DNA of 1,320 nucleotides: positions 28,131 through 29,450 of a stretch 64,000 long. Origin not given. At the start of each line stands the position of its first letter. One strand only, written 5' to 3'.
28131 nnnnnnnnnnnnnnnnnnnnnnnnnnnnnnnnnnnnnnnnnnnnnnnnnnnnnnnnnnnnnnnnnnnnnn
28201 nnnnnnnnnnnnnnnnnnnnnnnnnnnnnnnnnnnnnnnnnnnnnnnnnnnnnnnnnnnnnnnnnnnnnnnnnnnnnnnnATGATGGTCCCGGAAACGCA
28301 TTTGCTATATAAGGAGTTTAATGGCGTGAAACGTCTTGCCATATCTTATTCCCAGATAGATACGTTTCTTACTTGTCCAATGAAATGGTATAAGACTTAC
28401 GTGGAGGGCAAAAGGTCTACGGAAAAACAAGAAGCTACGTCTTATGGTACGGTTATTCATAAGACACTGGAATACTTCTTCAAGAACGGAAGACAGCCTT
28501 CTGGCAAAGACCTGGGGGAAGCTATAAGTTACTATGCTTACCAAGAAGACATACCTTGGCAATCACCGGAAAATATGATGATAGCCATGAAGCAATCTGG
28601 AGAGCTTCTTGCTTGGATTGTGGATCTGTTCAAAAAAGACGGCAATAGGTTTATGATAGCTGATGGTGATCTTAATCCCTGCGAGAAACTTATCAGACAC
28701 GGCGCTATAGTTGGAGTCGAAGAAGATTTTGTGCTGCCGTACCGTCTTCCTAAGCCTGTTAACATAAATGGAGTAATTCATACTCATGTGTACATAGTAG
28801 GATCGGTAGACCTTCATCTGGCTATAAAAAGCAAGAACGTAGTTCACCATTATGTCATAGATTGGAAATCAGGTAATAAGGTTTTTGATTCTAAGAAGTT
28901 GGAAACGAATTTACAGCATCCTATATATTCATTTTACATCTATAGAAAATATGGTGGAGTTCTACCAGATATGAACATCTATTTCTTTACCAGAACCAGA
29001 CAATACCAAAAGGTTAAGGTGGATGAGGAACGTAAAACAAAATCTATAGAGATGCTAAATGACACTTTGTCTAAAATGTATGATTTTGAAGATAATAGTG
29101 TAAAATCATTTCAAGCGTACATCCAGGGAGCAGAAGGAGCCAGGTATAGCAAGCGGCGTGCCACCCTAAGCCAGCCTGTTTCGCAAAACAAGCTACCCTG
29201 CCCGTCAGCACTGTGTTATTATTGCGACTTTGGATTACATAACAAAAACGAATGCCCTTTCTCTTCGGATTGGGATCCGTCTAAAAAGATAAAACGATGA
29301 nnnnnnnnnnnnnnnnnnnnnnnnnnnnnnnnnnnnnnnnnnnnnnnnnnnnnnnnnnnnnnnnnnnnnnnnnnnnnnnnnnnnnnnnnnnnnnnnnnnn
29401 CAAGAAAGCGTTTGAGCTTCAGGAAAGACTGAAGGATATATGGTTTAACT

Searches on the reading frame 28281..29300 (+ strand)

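Call 9: search_protein_families(library=pfam, proteins=[window:28281-29300:+], max_evalue=1)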
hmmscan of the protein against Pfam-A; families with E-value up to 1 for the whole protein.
window:28281-29300:+ (339 aa): 1 family
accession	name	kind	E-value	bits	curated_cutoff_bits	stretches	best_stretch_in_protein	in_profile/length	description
PF12705.13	PDDEXK_1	-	2.6e-20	73.9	22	1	21-317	2-242/247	PD-(D/E)XK nuclease superfamily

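Call 10: search_protein_families(library=phrogs, proteins=[window:28281-29300:+], max_evalue=0.01)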
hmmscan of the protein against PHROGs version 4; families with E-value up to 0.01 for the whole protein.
window:28281-29300:+ (339 aa): 6 families
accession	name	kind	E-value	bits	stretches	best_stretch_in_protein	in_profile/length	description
phrog_69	-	DNA, RNA and nucleotide metabolism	1.1e-23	85.1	1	21-328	90-326/501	exonuclease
phrog_1218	-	DNA, RNA and nucleotide metabolism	6.5e-20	72.7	1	18-266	7-236/364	exonuclease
phrog_298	-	DNA, RNA and nucleotide metabolism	3.3e-07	30.9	0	167-276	161-267/293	exonuclease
phrog_33176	-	unknown function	0.00052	19.8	0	21-68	24-71/380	-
phrog_412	-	DNA, RNA and nucleotide metabolism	0.0033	17.7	1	20-62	157-196/440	exonuclease VIII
phrog_1706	-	DNA, RNA and nucleotide metabolism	0.0093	16.4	0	29-317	55-238/293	CRISPR/Cas system associated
